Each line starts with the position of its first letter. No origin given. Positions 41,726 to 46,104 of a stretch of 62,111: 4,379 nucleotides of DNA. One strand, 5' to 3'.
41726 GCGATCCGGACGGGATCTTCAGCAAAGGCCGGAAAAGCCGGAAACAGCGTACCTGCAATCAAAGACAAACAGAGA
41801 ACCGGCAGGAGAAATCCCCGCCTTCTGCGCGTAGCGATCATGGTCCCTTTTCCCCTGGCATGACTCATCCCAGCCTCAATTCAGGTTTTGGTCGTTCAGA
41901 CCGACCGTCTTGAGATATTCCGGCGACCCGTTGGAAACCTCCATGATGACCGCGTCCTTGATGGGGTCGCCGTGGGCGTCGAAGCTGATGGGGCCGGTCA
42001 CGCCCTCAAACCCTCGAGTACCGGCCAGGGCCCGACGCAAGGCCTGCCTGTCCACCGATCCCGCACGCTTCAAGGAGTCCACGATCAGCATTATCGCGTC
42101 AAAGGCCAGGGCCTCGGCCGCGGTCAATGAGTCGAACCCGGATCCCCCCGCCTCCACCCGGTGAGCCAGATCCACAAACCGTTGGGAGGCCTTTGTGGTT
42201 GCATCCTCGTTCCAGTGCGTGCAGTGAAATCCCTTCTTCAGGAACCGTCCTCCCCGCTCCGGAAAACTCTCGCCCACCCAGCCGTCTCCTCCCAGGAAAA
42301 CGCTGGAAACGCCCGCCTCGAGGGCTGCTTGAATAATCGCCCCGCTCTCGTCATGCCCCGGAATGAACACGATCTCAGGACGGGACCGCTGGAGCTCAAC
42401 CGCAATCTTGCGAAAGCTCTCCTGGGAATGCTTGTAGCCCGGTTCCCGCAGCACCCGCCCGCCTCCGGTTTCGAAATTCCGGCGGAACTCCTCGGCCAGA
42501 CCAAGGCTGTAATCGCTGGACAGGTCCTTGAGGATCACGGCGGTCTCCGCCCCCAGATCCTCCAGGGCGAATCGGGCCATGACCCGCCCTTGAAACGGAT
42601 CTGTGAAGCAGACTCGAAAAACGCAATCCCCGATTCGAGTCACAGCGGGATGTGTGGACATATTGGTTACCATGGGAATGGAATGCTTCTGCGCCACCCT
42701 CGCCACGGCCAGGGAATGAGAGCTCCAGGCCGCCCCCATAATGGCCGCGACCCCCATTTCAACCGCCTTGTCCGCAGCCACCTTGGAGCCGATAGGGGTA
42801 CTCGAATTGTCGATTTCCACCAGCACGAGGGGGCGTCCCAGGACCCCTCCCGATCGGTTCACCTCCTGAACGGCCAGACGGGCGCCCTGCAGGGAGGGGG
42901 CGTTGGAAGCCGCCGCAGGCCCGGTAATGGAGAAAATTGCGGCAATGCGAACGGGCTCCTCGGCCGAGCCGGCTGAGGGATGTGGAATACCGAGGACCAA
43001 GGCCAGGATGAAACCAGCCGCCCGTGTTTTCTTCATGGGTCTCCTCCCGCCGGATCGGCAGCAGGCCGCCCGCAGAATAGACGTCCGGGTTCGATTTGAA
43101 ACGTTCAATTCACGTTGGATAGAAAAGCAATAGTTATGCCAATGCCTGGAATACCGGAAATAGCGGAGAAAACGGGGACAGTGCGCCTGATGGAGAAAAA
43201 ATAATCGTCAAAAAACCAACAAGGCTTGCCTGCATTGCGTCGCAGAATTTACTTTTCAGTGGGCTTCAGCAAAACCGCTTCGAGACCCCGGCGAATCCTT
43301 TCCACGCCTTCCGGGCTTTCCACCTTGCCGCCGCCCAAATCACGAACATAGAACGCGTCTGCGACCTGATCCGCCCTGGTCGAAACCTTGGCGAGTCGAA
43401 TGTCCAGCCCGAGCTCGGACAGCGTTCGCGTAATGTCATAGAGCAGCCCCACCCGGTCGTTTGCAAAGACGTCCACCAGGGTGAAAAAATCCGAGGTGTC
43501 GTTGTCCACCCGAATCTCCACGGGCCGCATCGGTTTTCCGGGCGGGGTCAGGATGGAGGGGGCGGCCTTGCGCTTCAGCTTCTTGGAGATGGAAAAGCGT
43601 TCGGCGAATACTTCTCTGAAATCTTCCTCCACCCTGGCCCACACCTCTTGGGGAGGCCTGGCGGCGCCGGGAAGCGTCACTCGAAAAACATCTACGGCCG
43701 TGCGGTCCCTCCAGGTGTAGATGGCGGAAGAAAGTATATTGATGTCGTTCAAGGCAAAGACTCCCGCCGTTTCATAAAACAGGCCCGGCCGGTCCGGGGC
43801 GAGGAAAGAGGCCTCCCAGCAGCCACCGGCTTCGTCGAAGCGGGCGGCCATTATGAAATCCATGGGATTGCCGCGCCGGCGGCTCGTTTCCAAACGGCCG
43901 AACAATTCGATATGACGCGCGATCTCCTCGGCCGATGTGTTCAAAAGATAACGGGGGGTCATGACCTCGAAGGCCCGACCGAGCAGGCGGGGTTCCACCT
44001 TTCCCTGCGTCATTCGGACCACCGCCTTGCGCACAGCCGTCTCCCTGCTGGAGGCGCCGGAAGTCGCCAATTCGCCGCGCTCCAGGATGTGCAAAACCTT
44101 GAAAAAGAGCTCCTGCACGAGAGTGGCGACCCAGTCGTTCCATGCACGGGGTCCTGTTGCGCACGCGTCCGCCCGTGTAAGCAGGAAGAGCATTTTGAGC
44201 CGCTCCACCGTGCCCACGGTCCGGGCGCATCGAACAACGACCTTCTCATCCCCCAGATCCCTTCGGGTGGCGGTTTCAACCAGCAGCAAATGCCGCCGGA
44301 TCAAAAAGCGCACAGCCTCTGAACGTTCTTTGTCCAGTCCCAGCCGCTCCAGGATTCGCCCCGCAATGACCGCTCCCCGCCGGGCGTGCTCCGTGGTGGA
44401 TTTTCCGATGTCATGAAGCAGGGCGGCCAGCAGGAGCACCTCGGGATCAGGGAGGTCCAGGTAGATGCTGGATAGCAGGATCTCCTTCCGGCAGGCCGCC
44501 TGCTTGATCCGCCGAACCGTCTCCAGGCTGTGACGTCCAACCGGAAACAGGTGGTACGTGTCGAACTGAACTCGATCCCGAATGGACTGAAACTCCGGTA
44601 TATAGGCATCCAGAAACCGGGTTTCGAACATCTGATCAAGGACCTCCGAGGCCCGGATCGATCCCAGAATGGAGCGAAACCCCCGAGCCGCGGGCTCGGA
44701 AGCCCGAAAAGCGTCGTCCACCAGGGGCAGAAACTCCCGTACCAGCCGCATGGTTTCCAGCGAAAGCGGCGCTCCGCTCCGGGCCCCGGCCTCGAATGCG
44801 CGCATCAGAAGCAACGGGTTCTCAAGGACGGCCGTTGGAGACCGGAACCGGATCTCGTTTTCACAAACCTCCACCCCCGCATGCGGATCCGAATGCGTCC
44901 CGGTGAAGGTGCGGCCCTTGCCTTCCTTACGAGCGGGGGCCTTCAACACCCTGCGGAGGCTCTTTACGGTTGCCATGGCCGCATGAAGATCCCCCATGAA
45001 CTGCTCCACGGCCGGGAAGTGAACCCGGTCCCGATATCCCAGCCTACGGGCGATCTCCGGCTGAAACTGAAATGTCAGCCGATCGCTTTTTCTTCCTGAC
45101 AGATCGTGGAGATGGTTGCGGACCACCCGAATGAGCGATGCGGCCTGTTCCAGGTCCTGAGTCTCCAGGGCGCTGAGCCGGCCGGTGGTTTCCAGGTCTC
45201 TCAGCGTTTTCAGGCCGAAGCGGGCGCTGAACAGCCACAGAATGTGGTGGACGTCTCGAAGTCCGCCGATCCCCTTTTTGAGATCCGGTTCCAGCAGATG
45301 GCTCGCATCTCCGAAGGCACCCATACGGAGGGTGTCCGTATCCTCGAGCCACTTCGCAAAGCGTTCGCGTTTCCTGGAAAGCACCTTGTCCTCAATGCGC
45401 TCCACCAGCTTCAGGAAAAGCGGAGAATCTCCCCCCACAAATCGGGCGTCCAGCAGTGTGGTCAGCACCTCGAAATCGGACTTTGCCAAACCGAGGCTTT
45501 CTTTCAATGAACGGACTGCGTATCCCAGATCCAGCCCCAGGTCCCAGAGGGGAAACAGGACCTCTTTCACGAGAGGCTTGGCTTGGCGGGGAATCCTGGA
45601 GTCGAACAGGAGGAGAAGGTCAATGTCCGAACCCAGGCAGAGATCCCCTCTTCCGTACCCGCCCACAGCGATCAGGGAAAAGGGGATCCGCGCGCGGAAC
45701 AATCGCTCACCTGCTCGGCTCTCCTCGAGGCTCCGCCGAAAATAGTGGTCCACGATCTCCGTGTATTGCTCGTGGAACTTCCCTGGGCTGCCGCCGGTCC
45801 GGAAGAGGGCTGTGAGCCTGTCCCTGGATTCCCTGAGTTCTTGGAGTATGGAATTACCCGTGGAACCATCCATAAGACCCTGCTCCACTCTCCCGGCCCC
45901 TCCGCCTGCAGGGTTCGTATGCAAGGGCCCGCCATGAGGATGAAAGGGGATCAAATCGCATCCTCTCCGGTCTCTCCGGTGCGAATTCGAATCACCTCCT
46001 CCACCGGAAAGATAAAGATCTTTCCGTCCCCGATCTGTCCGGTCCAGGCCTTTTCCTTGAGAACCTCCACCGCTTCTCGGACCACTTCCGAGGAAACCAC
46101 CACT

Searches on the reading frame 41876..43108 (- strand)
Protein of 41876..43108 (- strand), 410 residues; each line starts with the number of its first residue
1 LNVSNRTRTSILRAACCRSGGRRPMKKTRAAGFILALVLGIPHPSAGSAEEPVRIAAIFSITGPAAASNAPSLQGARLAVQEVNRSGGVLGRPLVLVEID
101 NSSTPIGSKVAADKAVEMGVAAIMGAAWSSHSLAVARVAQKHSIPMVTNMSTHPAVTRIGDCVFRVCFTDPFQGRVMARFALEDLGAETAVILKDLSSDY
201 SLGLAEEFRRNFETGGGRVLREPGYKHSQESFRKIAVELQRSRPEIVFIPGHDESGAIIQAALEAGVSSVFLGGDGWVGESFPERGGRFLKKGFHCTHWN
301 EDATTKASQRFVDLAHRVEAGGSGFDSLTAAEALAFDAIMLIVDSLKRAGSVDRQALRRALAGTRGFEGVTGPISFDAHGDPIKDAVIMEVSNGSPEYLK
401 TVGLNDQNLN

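Call 15: search_protein_families(library=pfam, proteins=[window:41876-43108:-], max_evalue=0.00001)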
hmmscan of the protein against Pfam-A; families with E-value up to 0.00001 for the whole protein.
window:41876-43108:- (410 aa): 3 families
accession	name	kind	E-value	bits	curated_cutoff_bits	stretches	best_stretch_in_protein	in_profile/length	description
PF13458.12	Peripla_BP_6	-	7.2e-51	174.3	31.7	1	52-394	1-342/343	Periplasmic binding protein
PF01094.35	ANF_receptor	-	1.7e-23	83.7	25.4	1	75-392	5-351/353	Receptor family ligand binding region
PF13433.12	Peripla_BP_5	-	3.3e-12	46.6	27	1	53-141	1-90/363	Periplasmic binding protein domain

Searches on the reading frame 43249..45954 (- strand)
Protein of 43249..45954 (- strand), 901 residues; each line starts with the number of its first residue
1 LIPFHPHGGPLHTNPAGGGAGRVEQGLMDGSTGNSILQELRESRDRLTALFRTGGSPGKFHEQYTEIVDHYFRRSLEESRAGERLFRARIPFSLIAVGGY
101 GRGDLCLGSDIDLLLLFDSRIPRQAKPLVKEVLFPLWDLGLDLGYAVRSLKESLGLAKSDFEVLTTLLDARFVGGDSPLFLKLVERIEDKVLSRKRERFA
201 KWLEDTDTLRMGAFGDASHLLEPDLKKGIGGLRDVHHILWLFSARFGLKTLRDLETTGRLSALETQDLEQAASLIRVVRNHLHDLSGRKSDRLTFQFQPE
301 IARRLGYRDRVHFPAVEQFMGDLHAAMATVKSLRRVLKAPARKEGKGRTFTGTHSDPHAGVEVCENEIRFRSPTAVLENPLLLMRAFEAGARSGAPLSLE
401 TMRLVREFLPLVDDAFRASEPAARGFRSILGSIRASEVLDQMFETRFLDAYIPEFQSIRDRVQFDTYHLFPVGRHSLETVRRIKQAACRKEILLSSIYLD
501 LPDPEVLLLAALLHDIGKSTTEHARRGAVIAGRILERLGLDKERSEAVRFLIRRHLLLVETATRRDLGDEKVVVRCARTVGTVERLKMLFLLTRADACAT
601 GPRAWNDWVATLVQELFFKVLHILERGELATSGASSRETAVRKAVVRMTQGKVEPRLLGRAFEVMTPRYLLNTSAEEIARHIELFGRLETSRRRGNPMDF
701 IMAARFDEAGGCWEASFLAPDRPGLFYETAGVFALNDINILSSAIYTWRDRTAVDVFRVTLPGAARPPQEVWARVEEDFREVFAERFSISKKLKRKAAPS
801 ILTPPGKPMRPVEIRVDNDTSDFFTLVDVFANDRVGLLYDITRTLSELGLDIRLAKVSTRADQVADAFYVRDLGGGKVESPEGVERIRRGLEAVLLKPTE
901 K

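Call 15: search_protein_families(library=pfam, proteins=[window:43249-45954:-], max_evalue=0.00001)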
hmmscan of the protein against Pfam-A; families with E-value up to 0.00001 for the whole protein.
window:43249-45954:- (901 aa): 6 families
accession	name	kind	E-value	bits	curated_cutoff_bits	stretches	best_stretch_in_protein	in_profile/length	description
PF08335.16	GlnD_UR_UTase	-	5.2e-32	111.2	21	1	209-335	12-138/141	GlnD PII-uridylyltransferase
PF01842.31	ACT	-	2.1e-13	50.2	27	0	826-875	2-50/66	ACT domain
PF01966.28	HD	-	6.1e-10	39.8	22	1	473-566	2-93/116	HD domain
PF24931.1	ACT_ACR9_3rd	-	2.1e-08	34.6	27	1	814-898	2-87/98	ACR9-like, ACT-like domain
PF03445.19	DUF294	-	4.1e-06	27.2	21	0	45-126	5-84/138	Putative nucleotidyltransferase DUF294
PF13291.12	ACT_4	-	6.1e-06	27.3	27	0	823-866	5-49/80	ACT domain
